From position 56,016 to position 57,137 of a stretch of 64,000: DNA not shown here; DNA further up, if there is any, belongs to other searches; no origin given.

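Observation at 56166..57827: AT-rich (~35% GC) membrane gene abutting a Cas4-like Fe-S PD-(D/E)XK nuclease: candidate horizontally acquired two-gene defence or DNA-processing module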

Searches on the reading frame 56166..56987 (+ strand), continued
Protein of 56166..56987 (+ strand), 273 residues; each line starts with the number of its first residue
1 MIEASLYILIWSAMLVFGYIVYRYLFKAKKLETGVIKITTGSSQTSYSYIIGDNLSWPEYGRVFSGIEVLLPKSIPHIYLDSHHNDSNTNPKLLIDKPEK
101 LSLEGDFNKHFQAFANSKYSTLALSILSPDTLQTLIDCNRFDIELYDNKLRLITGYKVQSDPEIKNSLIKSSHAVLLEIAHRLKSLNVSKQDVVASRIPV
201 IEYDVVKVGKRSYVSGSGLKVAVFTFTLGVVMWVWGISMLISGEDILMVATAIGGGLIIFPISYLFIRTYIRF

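Call 46: fold_search(model_id=the predicted structure, library=pdb)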
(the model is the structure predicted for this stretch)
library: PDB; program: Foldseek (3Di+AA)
matches with E <= 10: 653; with E <= 0.001: 0
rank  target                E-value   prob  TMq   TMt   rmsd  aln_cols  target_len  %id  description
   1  6t84                  9.0e-03  0.95  0.25  0.36   7.0       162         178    7  crystal structure of the mycobacterial trehalose monomycolate transport factor A, TtfA (released 2019-12-25)
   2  5j2m_B                6.3e-02  0.15  0.15  0.11  21.3       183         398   11  HIV-1 reverse transcriptase in complex with DNA and EFdA-triphosphate, a translocation-defective RT inhibitor (released 2016-08-03)
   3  9dm9_B                7.1e-02  0.12  0.15  0.11  21.9       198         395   11  HIV-RT pre-catalytic complex with MK-8527 (released 2025-09-17)
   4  2ops_B                7.5e-02  0.23  0.19  0.14  18.9       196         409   11  Crystal Structure of Y188C Mutant HIV-1 Reverse Transcriptase in Complex with GW420867X. (released 2007-05-22)
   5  2hny_B                7.5e-02  0.16  0.17  0.12  18.3       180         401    9  Crystal Structure of E138K Mutant HIV-1 Reverse Transcriptase in Complex with Nevirapine (released 2006-09-05)
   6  1s1t_B                7.9e-02  0.18  0.17  0.12  16.0       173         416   12  Crystal structure of L100I mutant HIV-1 reverse transcriptase in complex with UC-781 (released 2004-06-29)
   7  4dg1_B                8.4e-02  0.12  0.15  0.10  21.3       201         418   10  Crystal structure of HIV-1 reverse transcriptase (RT) with polymorphism mutation K172A and K173A (released 2012-06-20)
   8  6c0k_B                8.4e-02  0.09  0.12  0.09  21.2       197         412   10  Crystal structure of HIV-1 K103N mutant reverse transcriptase in complex with non-nucleoside inhibitor K-5a2 (released 2018-08-01)
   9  3di6_B                9.5e-02  0.14  0.16  0.12  21.6       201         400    9  HIV-1 RT with pyridazinone non-nucleoside inhibitor (released 2008-08-19)
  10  3qlh_B                1.0e-01  0.07  0.11  0.08  21.1       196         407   11  HIV-1 Reverse Transcriptase in Complex with Manicol at the RNase H Active Site and TMC278 (Rilpivirine) at the NNRTI B (released 2011-12-21)
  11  8vbi_B                1.1e-01  0.13  0.16  0.12  20.7       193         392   10  Kinetic intermediate states of HIV-1 RT DNA synthesis captured by cryo-EM (released 2024-12-11)
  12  1rt1_B                1.1e-01  0.12  0.15  0.11  20.7       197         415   12  CRYSTAL STRUCTURE OF HIV-1 REVERSE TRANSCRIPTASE COMPLEXED WITH MKC-442 (released 1997-04-21)
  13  4ko0_B                1.1e-01  0.11  0.15  0.11  21.2       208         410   12  CRYSTAL STRUCTURE OF HIV-1 REVERSE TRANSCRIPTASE (RT) IN COMPLEX WITH an anilinylpyrimidine derivative (JLJ-135) (released 2013-08-14)
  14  2hnd_B                1.1e-01  0.13  0.16  0.12  18.4       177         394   11  Crystal Structure of K101E Mutant HIV-1 Reverse Transcriptase in Complex with Nevirapine (released 2006-09-05)
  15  6uir_B                1.2e-01  0.12  0.17  0.13  20.4       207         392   11  HIV-1 M184V reverse transcriptase-DNA complex with (-)-FTC-TP (released 2019-12-25)
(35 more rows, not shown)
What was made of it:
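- Closest known: TtfA, mycobacterial trehalose-monomycolate transport factor. Same: It is also an N-terminally membrane-anchored protein (call 46).
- Tried and rejected: Foldseek of the membrane model against the PDB gave one weak hit, TtfA, followed by meaningless HIV-RT matches (call 46).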

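Call 57: find_encoding_contigs(protein=P0121, flank=3000, max_places=2)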
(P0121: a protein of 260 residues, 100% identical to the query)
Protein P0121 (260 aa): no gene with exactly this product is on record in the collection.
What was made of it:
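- Tried and rejected: A look-up of the source record through P0121 found nothing (call 57).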

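Call 68: fold_search(model_id=the predicted structure, library=viral)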
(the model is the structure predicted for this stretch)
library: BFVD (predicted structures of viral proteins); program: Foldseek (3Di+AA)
matches with E <= 10: 455; with E <= 0.001: 0
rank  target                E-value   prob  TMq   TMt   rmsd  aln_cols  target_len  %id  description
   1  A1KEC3                1.7e-02  0.13  0.13  0.10  23.2       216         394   13  Gag-Pol polyprotein (Fragment) [Human immunodeficiency virus 2]
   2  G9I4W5                3.4e-02  0.18  0.17  0.22  19.5       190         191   12  Reverse transcriptase (Fragment) [Human immunodeficiency virus type 1]
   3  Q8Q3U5                6.6e-02  0.16  0.17  0.11  22.7       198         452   13  Reverse transcriptase (Fragment) [Human immunodeficiency virus type 1]
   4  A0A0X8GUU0            6.6e-02  0.14  0.17  0.16  19.2       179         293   13  Pol protein (Fragment) [Human immunodeficiency virus type 1]
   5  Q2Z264                1.8e-01  0.11  0.17  0.06  18.6       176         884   15  Gag polyprotein (Fragment) [Human immunodeficiency virus type 1]
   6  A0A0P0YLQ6            1.9e-01  0.04  0.10  0.11  20.7       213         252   10  (no name in the UniProt tables at hand)
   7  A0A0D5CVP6            2.0e-01  0.14  0.17  0.22  21.2       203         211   10  Pol protein (Fragment) [Bovine leukemia virus]
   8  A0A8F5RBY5            2.7e-01  0.09  0.08  0.04  15.9        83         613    8  Glycoprotein [Grapevine-associated bunya-like virus 1]
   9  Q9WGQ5                3.2e-01  0.10  0.16  0.20  15.5       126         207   13  Polyprotein (Fragment) [Human immunodeficiency virus type 1]
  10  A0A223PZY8            4.1e-01  0.08  0.17  0.07  22.2       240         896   11  Pol protein (Fragment) [Simian T-lymphotropic virus 1]
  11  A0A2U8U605            4.6e-01  0.04  0.14  0.07  23.2       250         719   10  Early transcription factor 82 kDa subunit [Baiomys poxvirus]
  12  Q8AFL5                5.5e-01  0.11  0.17  0.08  15.2       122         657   11  Pol protein (Fragment) [Simian immunodeficiency virus]
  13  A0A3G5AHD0            5.5e-01  0.04  0.10  0.12  21.4       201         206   13  Uncharacterized protein [Sylvanvirus sp.]
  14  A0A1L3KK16            5.8e-01  0.10  0.16  0.22  14.4       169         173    9  (no name in the UniProt tables at hand)
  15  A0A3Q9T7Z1            5.8e-01  0.06  0.15  0.05  23.9       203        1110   13  Pol polyprotein (Fragment) [Rabbit endogenous lentivirus type K]
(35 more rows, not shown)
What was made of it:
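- Tried and rejected: Against viral structures it gave nothing (call 68).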

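Call 69: search_protein_families(library=phrogs, proteins=[window:56166-56987:+], max_evalue=0.01)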
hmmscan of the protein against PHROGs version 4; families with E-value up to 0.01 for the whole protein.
window:56166-56987:+ (273 aa): 0 families

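Call 70: find_encoding_contigs(protein=P0188, flank=5000, max_places=1)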
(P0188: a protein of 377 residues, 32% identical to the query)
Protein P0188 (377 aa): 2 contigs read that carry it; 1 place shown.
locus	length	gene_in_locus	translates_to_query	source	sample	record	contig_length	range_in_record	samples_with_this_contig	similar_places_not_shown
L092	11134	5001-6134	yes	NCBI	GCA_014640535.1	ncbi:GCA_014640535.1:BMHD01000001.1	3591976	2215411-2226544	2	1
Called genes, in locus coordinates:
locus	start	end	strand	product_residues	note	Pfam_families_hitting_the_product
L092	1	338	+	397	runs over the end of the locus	PF02515:CoA_transf_3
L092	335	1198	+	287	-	PF00378:ECH_1, PF16113:ECH_2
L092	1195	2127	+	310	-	PF00701:DHDPS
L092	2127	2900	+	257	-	PF00106:adh_short, PF13460:NAD_binding_10 (weak), PF13561:adh_short_C2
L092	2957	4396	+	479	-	PF00171:Aldedh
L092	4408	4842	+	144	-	-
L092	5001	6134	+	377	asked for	-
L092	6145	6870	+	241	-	PF13191:AAA_16 (weak)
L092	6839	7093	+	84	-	-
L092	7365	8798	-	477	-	PF00370:FGGY_N, PF02782:FGGY_C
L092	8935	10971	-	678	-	PF00596:Aldolase_II, PF00106:adh_short, PF08659:KR, PF13561:adh_short_C2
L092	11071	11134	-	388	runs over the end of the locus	PF01261:AP_endonuc_2 (weak)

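Call 83: search_solved_structures(query=A2, max_evalue=5)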
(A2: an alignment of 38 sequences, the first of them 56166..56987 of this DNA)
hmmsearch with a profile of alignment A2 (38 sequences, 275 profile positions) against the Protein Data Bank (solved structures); distinct sequences matched with E-value up to 5: 5.
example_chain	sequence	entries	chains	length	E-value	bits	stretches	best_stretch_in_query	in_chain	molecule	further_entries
9om3_B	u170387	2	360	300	0.12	15.2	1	164-249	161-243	C3-A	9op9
2kog_A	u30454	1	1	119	0.17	14.6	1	156-243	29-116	Vesicle-associated membrane protein 2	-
3hd7_A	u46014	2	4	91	0.84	12.4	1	160-243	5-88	Vesicle-associated membrane protein 2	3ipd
2vfw_A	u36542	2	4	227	1.1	12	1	153-194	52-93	SHORT-CHAIN Z-ISOPRENYL DIPHOSPHATE SYNTHETASE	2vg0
2vg1_A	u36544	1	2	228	1.1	12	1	153-194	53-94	SHORT-CHAIN Z-ISOPRENYL DIPHOSPHATE SYNTHETASE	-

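Call 85: find_related_loci(query=A1, collection=metagenome_contigs, flank=3000)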
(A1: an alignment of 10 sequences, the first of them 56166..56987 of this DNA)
Query A1 (273 aa) in metagenome_contigs; peptide patterns used: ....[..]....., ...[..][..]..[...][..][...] (x = any residue, [..] = any of these).
600 stretches matched a pattern (row limit reached: there are more); 455 encode a relative of the query (tblastn E <= 1e-3); the best 80 are kept; 80 distinct loci.
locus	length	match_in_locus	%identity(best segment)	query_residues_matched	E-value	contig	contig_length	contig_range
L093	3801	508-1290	38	8-272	2e-46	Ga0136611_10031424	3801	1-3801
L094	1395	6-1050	38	14-196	1e-34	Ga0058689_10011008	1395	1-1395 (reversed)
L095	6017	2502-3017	39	16-185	7e-32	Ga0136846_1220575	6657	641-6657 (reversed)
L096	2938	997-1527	34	8-191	2e-30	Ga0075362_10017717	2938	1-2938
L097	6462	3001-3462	40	35-185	4e-30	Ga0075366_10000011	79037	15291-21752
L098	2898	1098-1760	30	14-245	1e-28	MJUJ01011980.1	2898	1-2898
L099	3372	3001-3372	45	8-133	1e-26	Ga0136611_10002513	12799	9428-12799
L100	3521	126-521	36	64-199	3e-24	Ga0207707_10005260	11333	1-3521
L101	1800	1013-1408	36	31-171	8e-20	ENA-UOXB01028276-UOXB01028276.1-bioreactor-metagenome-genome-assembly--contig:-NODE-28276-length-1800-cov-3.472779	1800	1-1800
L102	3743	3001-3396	36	31-171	3e-19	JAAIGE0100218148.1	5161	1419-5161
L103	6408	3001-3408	34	31-175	1e-18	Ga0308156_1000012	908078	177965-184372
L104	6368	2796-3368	30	46-243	2e-18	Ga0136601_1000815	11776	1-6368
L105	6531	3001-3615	30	28-240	2e-17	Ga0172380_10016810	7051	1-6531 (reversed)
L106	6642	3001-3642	27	28-241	6e-17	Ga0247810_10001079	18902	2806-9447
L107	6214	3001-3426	33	17-150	5e-17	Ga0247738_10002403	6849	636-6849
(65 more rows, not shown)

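Call 86: find_related_loci(query=A1, collection=viral_contigs, flank=5000)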
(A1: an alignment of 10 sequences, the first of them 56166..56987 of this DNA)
Query A1 (273 aa) in viral_contigs; peptide patterns used: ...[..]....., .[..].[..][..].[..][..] (x = any residue, [..] = any of these).
118 stretches matched a pattern, but none encodes a relative of the query by tblastn (E <= 1e-3).
